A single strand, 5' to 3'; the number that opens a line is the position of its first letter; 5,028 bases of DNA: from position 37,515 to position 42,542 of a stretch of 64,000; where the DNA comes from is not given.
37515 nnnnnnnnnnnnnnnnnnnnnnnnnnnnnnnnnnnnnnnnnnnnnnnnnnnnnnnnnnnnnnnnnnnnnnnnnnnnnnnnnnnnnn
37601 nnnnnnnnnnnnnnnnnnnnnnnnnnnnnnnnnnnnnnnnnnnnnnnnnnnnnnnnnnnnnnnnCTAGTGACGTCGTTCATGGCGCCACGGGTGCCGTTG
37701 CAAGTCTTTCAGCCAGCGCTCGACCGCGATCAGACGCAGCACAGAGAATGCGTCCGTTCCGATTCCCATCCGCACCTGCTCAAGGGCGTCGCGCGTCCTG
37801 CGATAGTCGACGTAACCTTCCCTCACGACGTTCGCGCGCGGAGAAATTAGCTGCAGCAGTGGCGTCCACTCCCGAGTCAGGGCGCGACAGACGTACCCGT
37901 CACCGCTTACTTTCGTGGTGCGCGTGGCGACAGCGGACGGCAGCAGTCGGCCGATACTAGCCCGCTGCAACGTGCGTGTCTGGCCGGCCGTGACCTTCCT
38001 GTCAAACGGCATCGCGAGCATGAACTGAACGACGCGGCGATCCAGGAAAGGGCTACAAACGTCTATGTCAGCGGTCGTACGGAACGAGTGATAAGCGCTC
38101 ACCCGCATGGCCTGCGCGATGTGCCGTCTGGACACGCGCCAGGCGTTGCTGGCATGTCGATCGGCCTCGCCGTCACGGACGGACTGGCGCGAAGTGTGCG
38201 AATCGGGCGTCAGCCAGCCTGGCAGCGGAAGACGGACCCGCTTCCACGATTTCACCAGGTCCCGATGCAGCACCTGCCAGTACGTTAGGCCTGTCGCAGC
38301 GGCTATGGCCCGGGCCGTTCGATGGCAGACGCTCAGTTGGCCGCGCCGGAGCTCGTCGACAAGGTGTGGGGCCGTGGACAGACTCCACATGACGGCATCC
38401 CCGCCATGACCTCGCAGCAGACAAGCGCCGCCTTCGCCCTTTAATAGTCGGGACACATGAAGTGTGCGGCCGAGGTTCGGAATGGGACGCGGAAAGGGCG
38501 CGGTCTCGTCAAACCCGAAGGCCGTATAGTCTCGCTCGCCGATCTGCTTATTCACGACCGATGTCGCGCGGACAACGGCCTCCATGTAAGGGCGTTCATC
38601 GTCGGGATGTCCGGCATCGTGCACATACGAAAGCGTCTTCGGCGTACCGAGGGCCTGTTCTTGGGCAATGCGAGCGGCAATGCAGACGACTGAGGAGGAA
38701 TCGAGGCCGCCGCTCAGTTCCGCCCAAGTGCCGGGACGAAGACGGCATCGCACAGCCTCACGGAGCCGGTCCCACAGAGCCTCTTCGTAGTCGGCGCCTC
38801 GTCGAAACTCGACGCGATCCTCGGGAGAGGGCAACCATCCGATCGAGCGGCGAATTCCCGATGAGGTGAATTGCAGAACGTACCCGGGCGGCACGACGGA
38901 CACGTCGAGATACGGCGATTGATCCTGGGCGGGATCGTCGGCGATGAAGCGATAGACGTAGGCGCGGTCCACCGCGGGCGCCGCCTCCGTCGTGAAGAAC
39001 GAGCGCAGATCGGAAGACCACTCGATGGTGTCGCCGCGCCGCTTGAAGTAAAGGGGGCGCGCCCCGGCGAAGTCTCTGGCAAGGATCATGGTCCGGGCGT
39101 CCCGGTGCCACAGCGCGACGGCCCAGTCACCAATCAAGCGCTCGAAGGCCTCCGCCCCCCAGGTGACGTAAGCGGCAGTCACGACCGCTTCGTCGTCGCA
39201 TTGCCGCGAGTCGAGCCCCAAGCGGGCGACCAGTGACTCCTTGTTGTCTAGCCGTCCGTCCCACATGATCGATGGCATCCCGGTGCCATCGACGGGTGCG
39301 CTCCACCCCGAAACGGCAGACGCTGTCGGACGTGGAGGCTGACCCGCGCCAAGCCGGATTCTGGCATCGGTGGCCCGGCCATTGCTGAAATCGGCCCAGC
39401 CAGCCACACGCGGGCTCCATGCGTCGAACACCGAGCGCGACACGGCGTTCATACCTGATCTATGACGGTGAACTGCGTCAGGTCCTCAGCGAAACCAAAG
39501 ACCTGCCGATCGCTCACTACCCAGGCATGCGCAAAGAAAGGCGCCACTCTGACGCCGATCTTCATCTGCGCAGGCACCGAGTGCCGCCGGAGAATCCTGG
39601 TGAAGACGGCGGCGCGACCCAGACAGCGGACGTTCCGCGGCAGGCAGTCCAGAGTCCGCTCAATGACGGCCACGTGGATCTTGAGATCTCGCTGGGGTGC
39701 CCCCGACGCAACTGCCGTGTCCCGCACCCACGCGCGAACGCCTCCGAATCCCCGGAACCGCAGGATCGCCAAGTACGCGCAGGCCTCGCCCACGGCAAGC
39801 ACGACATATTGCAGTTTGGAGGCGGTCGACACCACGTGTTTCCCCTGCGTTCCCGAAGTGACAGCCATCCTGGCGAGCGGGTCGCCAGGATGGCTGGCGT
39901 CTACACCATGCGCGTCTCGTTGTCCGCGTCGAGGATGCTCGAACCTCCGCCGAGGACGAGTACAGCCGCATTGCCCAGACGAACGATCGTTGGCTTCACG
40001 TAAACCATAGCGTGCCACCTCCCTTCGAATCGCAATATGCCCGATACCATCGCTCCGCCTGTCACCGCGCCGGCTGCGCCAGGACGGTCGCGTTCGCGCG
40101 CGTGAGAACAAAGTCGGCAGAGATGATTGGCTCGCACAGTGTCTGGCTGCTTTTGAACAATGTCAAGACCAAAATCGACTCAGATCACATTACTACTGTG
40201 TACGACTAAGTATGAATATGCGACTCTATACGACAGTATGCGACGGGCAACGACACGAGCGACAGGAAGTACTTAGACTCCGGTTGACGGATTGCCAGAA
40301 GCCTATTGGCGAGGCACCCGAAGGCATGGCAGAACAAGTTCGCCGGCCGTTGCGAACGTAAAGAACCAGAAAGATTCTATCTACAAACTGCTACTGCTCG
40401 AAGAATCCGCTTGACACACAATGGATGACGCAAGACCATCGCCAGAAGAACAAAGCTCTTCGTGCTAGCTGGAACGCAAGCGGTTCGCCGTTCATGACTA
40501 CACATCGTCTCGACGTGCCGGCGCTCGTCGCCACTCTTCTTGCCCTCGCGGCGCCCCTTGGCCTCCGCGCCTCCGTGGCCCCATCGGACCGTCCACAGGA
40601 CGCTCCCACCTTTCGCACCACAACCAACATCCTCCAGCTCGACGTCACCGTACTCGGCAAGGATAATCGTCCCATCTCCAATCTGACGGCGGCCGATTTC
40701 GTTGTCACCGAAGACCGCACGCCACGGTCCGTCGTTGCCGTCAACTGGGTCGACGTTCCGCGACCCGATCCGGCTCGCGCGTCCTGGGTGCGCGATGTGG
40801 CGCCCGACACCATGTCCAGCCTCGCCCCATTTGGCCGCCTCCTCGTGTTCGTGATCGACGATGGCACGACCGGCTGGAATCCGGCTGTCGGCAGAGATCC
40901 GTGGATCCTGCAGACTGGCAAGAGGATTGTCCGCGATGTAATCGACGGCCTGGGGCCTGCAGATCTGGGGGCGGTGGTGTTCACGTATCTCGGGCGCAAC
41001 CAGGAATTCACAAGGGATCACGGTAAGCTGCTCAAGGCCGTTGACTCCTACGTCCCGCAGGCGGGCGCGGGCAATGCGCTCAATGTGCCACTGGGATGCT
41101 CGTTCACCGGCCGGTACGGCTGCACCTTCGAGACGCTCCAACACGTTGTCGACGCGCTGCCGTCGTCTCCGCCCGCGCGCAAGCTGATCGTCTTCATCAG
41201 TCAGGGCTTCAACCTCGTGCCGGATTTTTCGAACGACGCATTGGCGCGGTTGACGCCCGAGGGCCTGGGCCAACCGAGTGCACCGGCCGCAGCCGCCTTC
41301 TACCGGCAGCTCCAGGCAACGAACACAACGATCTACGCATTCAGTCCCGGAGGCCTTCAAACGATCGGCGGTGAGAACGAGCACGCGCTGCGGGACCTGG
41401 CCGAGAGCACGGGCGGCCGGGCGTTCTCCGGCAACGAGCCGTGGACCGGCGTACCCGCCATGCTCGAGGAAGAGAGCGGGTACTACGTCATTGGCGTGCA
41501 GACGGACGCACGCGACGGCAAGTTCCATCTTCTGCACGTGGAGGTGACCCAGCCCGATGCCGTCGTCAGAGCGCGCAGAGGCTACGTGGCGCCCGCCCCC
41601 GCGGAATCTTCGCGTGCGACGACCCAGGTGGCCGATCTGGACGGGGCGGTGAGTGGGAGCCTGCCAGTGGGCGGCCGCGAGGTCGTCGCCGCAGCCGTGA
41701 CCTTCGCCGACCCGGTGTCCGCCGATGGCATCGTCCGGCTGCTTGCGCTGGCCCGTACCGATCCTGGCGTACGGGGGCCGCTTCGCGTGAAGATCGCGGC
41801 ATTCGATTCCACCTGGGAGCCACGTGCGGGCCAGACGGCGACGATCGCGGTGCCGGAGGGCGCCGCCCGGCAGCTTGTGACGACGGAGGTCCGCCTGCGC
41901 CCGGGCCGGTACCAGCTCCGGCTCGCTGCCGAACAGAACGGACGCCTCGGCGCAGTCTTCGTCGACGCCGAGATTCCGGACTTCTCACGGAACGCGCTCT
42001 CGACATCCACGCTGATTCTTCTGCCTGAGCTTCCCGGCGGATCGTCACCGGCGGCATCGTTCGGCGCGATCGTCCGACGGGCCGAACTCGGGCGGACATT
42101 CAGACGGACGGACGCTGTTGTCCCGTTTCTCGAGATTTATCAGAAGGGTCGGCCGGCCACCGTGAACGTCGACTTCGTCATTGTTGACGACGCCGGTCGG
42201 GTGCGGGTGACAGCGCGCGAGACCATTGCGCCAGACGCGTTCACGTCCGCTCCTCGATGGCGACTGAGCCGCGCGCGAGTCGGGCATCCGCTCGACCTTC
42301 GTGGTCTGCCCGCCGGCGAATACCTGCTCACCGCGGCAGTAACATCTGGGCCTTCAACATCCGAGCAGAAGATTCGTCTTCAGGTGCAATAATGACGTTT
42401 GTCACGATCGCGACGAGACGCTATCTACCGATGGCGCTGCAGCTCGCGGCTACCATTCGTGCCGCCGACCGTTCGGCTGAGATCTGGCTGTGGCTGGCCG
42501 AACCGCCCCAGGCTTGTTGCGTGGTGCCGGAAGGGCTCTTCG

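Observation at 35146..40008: Lasso-peptide gene cluster with embedded glycosyltransferase and methyltransferase, and the RRE placed last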

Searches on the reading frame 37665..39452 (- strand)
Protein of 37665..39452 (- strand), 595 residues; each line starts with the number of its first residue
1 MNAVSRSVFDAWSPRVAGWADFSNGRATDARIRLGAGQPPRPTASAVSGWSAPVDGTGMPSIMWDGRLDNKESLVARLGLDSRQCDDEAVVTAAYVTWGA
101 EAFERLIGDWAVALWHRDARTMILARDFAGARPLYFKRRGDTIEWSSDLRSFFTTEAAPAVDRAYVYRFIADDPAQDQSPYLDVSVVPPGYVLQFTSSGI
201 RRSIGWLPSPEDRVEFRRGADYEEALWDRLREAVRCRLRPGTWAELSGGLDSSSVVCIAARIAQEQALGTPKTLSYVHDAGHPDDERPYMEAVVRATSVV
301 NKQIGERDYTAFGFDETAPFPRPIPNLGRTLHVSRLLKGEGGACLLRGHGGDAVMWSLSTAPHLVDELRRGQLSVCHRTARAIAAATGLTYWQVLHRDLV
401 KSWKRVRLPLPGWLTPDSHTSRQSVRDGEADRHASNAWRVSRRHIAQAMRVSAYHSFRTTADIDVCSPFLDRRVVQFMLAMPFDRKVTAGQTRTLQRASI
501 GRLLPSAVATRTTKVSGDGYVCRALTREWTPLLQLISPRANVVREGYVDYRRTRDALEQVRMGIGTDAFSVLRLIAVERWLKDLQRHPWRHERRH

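Call 4: search_protein_families(library=pfam, proteins=[window:37665-39452:-], max_evalue=0.01)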
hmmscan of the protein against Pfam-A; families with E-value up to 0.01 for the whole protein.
window:37665-39452:- (595 aa): 3 families
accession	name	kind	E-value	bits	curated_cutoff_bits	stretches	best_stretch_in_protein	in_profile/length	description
PF00733.27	Asn_synthase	-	3.8e-25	89.7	21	1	228-581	4-353/354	Asparagine synthase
PF13537.11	GATase_7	-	2.1e-15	57.2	25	1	61-152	25-121/123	Glutamine amidotransferase domain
PF13522.11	GATase_6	-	2.6e-12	47.4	27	1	60-148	39-130/130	Glutamine amidotransferase domain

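Call 5: search_protein_families(library=ncbifam, proteins=[window:37665-39452:-], max_evalue=0.01)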
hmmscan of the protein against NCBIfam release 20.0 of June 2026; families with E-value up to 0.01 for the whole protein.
window:37665-39452:- (595 aa): 6 families
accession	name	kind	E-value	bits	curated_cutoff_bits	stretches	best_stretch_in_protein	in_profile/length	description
NF033535.1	lass_lactam_cya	exception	3.4e-61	207.7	525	2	62-396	72-415/668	lasso peptide isopeptide bond-forming cyclase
NF033561.1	macrolact_Ik_Al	subfamily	7.8e-39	133.7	300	1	87-586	60-560/561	albusnodin/ikarugamycin family macrolactam cyclase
TIGR01536.1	asn_synth_AEB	equivalog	9.5e-31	107.4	267.1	1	53-514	64-514/517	asparagine synthase (glutamine-hydrolyzing)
TIGR03104.1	trio_amidotrans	equivalog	1.3e-22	79.8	570.1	1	61-295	71-314/589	N-acetylglutaminylglutamine amidotransferase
TIGR03108.1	eps_aminotran_1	hypoth_equivalog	1e-21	77.3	816.9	1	61-294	71-308/628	XrtA/PEP-CTERM system amidotransferase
NF006949.0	PRK09431.1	equivalog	1.4e-13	50.3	499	1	86-152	98-165/554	asparagine synthase B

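Call 35: find_homologous_proteins(query=window:37665-39452:-, max_evalue=1e-20)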
Query window:37665-39452:- (595 aa): 1378 proteins with E <= 1e-20 among 8000 candidates; the best 120 are listed.
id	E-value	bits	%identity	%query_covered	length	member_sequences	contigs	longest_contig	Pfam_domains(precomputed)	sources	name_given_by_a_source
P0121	0.0e+0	1232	100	90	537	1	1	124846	PF00733.28,PF13522.12,PF13537.12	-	-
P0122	1.7e-105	372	38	89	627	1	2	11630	PF00733.28,PF13522.12,PF13537.12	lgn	-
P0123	2.2e-102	361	39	88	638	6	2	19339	PF00733.28,PF13522.12,PF13537.12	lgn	-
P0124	5.9e-101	357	37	88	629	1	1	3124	PF00733.28,PF13522.12,PF13537.12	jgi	jgi:asparagine synthase (glutamine-hydrolysing)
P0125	2.4e-100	355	36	90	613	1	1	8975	PF12481.14,PF00733.28,PF13522.12,PF13537.12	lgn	-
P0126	5.4e-100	354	38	88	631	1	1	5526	PF00733.28,PF13522.12,PF13537.12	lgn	-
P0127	1.5e-98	349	40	91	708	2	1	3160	PF00733.28,PF13522.12,PF13537.12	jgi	jgi:asparagine synthase (glutamine-hydrolysing)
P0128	3.0e-98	348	37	88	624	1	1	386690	PF00733.28,PF13522.12,PF13537.12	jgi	jgi:asparagine synthase (glutamine-hydrolysing)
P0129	1.2e-96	342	38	88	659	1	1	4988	PF00733.28,PF13522.12,PF13537.12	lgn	-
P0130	1.2e-95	339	38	88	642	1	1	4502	PF00733.28,PF13522.12,PF13537.12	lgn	-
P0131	1.5e-91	326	36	90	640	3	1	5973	PF00733.28,PF13522.12,PF13537.12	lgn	-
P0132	8.5e-91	323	35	88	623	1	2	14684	PF00733.28,PF13522.12,PF13537.12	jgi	jgi:asparagine synthase (glutamine-hydrolysing)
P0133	9.9e-87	310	36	91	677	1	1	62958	PF00733.28,PF13522.12,PF13537.12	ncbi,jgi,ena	-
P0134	4.7e-84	301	36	88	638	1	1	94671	PF00733.28,PF13522.12,PF13537.12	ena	-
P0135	2.2e-82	295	32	88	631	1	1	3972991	PF00733.28,PF13522.12,PF13537.12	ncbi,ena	-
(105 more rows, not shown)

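Call 36: find_encoding_contigs(protein=P0122, flank=7000, max_places=1)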
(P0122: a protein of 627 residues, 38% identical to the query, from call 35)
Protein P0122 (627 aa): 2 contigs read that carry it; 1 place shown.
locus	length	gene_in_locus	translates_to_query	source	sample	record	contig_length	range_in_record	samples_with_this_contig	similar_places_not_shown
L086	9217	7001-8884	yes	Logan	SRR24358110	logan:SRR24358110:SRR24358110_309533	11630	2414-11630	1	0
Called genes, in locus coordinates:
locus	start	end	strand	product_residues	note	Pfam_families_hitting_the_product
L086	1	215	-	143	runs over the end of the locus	PF01797:Y1_Tnp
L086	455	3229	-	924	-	PF13620:CarboxypepD_reg, PF25183:OMP_b-brl_4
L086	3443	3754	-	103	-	-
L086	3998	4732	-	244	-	PF05721:PhyH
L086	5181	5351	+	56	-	-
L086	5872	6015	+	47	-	-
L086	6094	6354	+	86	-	PF05402:PqqD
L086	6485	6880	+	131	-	PF13471:Transglut_core3, PF01841:Transglut_core (weak)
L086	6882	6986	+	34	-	-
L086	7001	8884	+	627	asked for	PF13522:GATase_6, PF13537:GATase_7, PF00733:Asn_synthase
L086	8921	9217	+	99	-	?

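Call 37: find_encoding_contigs(protein=P0123, flank=7000, max_places=1)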
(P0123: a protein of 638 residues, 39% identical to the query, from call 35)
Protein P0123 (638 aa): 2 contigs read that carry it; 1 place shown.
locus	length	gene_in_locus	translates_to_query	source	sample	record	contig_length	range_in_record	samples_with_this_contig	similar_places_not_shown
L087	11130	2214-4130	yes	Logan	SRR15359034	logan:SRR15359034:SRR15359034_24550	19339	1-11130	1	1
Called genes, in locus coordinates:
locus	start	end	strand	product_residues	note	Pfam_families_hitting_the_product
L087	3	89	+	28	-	?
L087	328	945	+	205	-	PF12728:HTH_17, PF13411:MerR_1 (faint)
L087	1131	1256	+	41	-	-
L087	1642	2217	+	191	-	PF13471:Transglut_core3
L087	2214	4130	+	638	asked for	PF13522:GATase_6, PF13537:GATase_7, PF00733:Asn_synthase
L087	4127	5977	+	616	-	PF00664:ABC_membrane, PF00005:ABC_tran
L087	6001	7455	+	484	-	PF02310:B12-binding, PF04055:Radical_SAM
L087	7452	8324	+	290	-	PF00535:Glycos_transf_2 (faint)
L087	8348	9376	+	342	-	PF00534:Glycos_transf_1, PF13692:Glyco_trans_1_4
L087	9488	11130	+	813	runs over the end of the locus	PF12704:MacB_PCD, PF02687:FtsX, PF12704:MacB_PCD, PF02687:FtsX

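Call 38: find_encoding_contigs(protein=P0128, flank=7000, max_places=1)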
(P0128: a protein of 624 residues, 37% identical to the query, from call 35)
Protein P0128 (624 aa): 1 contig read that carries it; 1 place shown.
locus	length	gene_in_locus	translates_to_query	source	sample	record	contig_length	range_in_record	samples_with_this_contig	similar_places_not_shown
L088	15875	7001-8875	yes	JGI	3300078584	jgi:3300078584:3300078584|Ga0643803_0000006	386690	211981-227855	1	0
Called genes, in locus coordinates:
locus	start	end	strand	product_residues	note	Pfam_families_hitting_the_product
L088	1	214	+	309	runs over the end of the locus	PF13240:Zn_Ribbon_1 (weak), PF08695:Coa1, PF03544:TonB_C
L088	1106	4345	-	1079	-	PF09471:Peptidase_M64, PF00092:VWA, PF13519:VWA_2 (weak)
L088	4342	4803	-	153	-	-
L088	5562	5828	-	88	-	-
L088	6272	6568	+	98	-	PF05402:PqqD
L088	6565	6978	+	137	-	PF13471:Transglut_core3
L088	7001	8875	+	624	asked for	PF13522:GATase_6, PF13537:GATase_7, PF00733:Asn_synthase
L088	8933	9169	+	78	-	-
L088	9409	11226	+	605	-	PF00664:ABC_membrane, PF13191:AAA_16 (faint), PF00005:ABC_tran, PF02463:SMC_N (weak)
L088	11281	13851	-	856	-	PF07676:PD40 (faint), PF26549:Tricorn_N (faint), PF02129:Peptidase_S15 (faint), PF20434:BD-FAE (weak), PF00326:Peptidase_S9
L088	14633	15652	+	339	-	PF04471:Mrr_cat, PF22722:NA-iREase1 (weak)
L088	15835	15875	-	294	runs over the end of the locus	PF00849:PseudoU_synth_2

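Call 76: find_related_loci(query=A3, collection=genome_contigs, flank=9000)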
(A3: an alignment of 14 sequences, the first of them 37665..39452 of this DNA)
Query A3 (595 aa) in genome_contigs; peptide patterns used: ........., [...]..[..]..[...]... (x = any residue, [..] = any of these).
600 stretches matched a pattern (row limit reached: there are more); 502 encode a relative of the query (tblastn E <= 1e-3); the best 80 are kept; 80 distinct loci.
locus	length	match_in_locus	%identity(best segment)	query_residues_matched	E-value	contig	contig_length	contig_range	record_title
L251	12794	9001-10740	36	18-585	7e-104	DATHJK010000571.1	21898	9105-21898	MAG TPA_asm: Pyrinomonadaceae bacterium isolate SMAG_U12550 k141_22112, whole genome shotgun sequence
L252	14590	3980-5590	38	62-585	3e-103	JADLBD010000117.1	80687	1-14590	MAG: Bryobacterales bacterium isolate SJ149 c_000000590565, whole genome shotgun sequence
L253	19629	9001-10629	32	62-585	5e-81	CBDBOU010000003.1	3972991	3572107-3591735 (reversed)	MAG: Vicinamibacterales bacterium isolate 2866737b-c32a-4dfb-a915-985df9d893ca genome assembly, contig: contig_3, whole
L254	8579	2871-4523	33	53-585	8e-76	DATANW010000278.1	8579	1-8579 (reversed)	MAG TPA_asm: Pyrinomonadaceae bacterium isolate SMAG_U7029 k141_581313, whole genome shotgun sequence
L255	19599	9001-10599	32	61-585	5e-76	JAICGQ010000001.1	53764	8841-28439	MAG: Pyrinomonadaceae bacterium isolate CK_bin.6 k141_1283967_length_53764_cov_18.3917, whole genome shotgun sequence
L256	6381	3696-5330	31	62-585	2e-74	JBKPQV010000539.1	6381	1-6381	MAG: Acidobacteriota bacterium isolate GS_EKS_MAG_00066 GS_EKS_000003245803, whole genome shotgun sequence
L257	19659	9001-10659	32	51-585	4e-73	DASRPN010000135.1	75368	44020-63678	MAG TPA_asm: Pyrinomonadaceae bacterium isolate SMAG_U10296 k141_4957828, whole genome shotgun sequence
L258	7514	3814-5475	31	51-587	2e-70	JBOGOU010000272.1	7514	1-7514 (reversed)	MAG: Pyrinomonadaceae bacterium isolate H1-B1_maxbin2.bin.13 k127_870257, whole genome shotgun sequence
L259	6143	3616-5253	34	62-585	1e-69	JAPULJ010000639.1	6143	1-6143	MAG: Alphaproteobacteria bacterium isolate KW1-S21_141 KW1-S21_141_cg639, whole genome shotgun sequence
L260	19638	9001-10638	31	62-587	1e-67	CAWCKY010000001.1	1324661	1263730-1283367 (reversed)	MAG: uncultured Acidobacteriota bacterium isolate MFD03602.bin.2.40 genome assembly, contig: contig_10170, whole genome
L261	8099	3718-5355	30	62-587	8e-68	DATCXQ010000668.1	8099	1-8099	MAG TPA_asm: Blastocatellia bacterium isolate SMAG_U7443 k141_372800, whole genome shotgun sequence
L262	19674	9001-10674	32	53-587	3e-67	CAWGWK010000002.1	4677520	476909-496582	MAG: uncultured Acidobacteriota bacterium isolate MFD09206.bin.1.124 genome assembly, contig: contig_908, whole genome s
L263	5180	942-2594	32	53-585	4e-66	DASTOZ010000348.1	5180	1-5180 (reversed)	MAG TPA_asm: Pyrinomonadaceae bacterium isolate SMAG_U2184 k141_930674, whole genome shotgun sequence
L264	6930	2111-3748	32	62-585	8e-64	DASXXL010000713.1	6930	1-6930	MAG TPA_asm: Pyrinomonadaceae bacterium isolate SMAG_U4797 k141_226293, whole genome shotgun sequence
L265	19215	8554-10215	30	62-594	1e-63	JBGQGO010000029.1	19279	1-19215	MAG: Blastocatellia bacterium isolate OBJ2_061818_090_26 k141_1019751_length_19279_cov_29.3524, whole genome shotgun seq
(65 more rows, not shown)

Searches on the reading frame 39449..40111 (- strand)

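Call 4: search_protein_families(library=pfam, proteins=[window:39449-40111:-], max_evalue=0.01)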
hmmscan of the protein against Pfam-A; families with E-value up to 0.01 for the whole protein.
window:39449-40111:- (220 aa): 1 family
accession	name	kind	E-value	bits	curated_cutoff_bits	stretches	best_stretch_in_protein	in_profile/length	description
PF13471.12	Transglut_core3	-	7.6e-17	61.8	26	1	119-217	11-115/117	Transglutaminase-like superfamily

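Call 5: search_protein_families(library=ncbifam, proteins=[window:39449-40111:-], max_evalue=0.01)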
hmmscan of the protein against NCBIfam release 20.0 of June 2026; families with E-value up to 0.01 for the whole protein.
window:39449-40111:- (220 aa): 1 family
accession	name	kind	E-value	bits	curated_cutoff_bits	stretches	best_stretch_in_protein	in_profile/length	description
NF033537.1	lasso_biosyn_B2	equivalog_domain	1.2e-16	61.2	33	1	104-217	9-129/132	lasso peptide biosynthesis B2 protein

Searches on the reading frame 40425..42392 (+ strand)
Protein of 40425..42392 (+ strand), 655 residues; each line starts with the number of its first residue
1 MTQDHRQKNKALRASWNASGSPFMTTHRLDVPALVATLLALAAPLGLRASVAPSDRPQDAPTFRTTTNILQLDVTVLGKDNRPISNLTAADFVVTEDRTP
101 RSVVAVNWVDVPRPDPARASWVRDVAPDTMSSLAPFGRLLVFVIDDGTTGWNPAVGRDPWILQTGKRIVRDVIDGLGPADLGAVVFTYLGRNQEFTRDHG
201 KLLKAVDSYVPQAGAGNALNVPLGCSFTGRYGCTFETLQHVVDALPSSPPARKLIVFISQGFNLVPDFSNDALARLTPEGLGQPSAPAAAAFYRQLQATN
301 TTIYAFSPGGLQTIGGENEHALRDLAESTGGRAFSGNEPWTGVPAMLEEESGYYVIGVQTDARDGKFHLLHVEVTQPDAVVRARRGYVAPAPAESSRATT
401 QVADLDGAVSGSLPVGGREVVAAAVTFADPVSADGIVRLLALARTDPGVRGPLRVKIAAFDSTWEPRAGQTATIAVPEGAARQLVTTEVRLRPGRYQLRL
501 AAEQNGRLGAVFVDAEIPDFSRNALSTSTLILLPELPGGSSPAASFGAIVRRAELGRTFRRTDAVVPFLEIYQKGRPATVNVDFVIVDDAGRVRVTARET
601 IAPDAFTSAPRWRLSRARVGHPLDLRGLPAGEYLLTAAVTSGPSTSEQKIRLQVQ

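Call 30: search_protein_families(library=pfam, proteins=[window:40425-42392:+], max_evalue=0.001)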
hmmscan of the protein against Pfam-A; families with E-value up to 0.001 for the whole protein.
window:40425-42392:+ (655 aa): 0 families

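Call 66: search_protein_families(library=ncbifam, proteins=[window:40425-42392:+], max_evalue=0.001)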
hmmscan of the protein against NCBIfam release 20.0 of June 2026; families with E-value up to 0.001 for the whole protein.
window:40425-42392:+ (655 aa): 1 family
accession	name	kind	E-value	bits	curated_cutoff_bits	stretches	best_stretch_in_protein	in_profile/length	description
TIGR03436.1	acidobact_VWFA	subfamily_domain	3.8e-30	105.5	81.25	1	61-389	1-323/324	VWA domain-containing protein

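Call 90: search_protein_families(library=padloc, proteins=[window:40425-42392:+], max_evalue=0.001)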
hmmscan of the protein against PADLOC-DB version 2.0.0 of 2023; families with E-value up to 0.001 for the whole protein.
window:40425-42392:+ (655 aa): 0 families
